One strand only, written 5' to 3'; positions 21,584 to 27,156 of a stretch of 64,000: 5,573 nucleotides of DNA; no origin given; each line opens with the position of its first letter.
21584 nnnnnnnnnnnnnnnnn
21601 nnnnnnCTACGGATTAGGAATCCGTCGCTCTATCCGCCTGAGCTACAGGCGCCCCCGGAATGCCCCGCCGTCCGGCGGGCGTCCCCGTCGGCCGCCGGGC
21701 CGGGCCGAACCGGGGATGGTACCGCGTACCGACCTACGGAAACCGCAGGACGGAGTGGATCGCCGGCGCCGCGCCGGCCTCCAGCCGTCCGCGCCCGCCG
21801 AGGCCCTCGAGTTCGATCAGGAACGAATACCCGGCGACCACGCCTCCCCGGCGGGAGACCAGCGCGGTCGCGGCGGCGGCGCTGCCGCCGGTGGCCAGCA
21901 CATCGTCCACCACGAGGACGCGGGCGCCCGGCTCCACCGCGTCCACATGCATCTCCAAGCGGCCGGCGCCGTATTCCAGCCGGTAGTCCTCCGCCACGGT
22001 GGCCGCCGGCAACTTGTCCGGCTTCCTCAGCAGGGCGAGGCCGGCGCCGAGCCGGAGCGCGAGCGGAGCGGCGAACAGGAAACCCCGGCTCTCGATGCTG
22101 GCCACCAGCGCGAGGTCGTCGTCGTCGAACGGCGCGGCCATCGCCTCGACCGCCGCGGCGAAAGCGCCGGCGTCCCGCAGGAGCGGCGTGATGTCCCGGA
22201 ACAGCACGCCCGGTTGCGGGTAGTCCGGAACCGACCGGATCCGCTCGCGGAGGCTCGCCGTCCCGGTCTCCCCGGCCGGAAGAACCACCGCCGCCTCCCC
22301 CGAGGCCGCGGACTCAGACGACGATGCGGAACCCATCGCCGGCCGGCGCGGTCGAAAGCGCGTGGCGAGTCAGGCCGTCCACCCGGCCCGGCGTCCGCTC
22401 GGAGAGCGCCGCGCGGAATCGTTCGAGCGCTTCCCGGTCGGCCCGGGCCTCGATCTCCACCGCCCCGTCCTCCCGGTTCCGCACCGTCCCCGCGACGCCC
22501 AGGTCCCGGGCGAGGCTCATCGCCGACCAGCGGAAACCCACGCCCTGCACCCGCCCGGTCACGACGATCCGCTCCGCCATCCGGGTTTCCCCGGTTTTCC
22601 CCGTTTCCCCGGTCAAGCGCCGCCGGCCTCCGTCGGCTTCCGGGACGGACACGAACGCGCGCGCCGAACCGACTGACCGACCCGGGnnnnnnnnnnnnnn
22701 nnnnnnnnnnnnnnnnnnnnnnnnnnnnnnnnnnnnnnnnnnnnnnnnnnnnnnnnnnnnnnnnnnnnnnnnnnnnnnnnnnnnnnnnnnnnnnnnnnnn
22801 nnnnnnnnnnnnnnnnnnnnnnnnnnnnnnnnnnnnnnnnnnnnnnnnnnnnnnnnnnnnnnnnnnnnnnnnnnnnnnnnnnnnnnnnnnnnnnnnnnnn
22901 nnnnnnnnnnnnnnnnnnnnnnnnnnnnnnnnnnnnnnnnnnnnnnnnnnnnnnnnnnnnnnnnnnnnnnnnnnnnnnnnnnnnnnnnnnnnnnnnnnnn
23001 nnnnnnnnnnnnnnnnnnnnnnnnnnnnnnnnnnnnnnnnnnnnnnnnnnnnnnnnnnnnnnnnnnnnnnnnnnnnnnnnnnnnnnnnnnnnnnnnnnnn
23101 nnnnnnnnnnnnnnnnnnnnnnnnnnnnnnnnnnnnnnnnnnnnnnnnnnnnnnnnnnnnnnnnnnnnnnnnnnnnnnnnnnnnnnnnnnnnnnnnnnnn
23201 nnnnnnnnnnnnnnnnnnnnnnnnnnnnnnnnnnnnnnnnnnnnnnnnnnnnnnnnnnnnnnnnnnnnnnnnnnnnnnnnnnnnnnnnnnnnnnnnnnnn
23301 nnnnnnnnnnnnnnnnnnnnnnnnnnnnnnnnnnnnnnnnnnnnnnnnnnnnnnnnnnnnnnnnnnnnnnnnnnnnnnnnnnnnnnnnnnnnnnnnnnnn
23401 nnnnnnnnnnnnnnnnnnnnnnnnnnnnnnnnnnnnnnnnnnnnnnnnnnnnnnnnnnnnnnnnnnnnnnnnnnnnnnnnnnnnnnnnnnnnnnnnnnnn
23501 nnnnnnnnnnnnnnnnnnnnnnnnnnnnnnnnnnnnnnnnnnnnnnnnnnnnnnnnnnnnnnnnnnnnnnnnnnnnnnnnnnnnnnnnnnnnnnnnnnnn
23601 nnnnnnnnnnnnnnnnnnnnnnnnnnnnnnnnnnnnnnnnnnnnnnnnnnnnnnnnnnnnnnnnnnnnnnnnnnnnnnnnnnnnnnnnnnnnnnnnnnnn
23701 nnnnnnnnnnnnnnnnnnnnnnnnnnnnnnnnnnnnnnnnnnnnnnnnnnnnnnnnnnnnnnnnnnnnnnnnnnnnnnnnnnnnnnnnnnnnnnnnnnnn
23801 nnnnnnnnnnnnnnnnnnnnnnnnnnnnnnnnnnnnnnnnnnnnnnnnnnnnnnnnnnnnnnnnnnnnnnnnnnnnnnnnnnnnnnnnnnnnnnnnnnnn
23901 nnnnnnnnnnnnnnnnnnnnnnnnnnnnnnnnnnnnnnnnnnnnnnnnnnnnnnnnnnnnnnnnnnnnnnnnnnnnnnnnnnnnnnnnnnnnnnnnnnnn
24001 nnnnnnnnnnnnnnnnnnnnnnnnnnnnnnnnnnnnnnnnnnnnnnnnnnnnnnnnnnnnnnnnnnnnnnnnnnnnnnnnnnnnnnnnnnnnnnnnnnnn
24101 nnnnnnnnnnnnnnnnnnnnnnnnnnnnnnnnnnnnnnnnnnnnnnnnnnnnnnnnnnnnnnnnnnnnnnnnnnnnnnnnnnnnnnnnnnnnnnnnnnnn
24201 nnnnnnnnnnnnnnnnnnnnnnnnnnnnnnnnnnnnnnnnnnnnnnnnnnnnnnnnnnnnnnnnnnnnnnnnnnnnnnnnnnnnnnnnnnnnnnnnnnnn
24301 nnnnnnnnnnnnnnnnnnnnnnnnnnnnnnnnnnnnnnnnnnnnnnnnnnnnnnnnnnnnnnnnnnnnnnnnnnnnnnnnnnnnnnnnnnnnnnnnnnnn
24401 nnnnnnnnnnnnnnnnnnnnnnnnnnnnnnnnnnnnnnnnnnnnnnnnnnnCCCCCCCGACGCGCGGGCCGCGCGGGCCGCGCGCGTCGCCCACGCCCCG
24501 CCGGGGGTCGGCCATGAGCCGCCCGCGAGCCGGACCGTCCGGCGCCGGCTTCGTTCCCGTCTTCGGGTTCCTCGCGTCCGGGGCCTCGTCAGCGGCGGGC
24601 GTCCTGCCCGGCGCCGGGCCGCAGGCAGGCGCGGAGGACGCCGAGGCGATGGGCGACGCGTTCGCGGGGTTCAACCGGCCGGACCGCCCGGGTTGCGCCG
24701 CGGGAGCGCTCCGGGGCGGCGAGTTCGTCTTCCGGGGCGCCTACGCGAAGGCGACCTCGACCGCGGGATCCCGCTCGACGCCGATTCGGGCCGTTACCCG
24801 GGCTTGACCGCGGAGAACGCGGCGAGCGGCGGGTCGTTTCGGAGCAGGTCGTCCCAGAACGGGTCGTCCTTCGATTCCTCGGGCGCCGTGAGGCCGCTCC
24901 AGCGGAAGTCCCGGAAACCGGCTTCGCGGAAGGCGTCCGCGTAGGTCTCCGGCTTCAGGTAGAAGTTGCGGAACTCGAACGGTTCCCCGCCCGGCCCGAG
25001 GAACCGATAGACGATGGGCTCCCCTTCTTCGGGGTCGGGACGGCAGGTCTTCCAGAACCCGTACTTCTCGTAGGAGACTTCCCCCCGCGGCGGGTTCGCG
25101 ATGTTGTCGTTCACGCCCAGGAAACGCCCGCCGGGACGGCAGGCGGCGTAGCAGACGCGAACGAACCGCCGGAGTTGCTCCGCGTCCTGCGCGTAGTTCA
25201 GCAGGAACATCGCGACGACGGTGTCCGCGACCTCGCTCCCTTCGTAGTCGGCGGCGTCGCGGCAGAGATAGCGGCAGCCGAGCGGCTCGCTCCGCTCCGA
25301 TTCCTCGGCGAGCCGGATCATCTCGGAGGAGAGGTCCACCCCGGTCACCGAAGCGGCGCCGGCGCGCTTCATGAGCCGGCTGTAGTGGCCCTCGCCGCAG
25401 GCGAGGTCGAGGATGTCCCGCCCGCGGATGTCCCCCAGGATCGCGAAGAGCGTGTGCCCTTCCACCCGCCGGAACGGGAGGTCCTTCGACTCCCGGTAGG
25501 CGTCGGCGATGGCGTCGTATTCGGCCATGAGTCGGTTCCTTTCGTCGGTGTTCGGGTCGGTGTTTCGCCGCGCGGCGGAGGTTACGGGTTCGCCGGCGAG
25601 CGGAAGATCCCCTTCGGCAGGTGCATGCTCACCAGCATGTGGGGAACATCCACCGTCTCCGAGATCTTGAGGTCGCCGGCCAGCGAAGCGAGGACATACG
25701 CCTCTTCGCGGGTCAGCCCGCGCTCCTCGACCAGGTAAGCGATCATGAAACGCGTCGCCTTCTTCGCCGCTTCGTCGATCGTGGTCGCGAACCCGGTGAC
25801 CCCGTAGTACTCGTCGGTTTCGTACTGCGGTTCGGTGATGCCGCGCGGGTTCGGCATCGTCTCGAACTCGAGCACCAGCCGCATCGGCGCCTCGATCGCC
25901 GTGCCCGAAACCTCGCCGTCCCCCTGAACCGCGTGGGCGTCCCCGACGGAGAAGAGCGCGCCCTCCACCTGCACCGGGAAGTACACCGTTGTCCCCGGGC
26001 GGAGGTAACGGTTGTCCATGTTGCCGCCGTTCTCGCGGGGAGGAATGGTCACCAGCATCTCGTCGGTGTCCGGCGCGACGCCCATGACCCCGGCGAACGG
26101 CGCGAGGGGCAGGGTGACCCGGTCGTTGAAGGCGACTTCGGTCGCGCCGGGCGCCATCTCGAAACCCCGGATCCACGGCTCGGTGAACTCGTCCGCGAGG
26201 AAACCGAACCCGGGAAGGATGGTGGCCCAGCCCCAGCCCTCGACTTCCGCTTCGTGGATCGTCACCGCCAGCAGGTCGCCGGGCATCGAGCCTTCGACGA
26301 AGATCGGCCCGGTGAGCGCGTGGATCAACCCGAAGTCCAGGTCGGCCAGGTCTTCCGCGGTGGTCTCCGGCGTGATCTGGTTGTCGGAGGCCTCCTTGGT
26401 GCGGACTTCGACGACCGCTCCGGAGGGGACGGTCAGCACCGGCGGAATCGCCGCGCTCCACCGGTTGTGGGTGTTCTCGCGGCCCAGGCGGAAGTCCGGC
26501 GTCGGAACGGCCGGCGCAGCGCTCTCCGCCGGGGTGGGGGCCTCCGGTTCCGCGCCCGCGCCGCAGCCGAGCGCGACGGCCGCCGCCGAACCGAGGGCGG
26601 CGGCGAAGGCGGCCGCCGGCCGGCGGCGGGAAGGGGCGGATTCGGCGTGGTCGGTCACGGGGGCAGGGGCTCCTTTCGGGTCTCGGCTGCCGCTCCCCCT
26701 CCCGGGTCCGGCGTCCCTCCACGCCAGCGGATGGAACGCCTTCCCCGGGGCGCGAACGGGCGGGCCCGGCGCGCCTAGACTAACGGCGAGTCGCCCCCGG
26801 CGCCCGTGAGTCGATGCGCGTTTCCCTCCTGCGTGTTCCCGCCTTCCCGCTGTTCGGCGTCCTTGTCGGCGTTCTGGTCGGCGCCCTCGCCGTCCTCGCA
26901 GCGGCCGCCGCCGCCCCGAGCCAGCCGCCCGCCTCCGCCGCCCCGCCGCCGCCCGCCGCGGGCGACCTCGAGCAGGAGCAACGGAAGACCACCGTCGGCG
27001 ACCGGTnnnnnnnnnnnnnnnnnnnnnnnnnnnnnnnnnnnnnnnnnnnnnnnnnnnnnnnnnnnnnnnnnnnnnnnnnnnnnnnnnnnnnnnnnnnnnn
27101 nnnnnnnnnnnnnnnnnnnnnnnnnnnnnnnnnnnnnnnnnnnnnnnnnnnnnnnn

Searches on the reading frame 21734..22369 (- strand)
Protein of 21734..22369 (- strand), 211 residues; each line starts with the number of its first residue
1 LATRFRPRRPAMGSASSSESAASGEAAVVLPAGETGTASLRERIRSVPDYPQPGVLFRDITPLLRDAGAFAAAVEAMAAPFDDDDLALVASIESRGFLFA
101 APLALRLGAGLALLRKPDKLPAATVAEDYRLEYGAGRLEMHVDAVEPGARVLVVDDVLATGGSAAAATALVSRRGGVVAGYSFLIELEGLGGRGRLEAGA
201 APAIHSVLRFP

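Call 39: search_protein_families(library=pfam, proteins=[window:21734-22369:-], max_evalue=0.001)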
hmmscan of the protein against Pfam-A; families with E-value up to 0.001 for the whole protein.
window:21734-22369:- (211 aa): 1 family
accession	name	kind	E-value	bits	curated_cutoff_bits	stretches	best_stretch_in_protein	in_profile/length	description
PF00156.33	Pribosyltran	-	2.7e-09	37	26.3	1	67-175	8-114/158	Phosphoribosyl transferase domain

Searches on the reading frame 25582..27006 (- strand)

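Call 39: search_protein_families(library=pfam, proteins=[window:25582-27006:-], max_evalue=0.001)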
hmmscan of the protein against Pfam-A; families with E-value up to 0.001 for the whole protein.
window:25582-27006:- (474 aa): 1 family
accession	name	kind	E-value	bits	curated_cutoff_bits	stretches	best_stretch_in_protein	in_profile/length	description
PF03069.20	FmdA_AmdA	-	1.5e-58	198.9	27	2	318-469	201-372/373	Acetamidase/Formamidase family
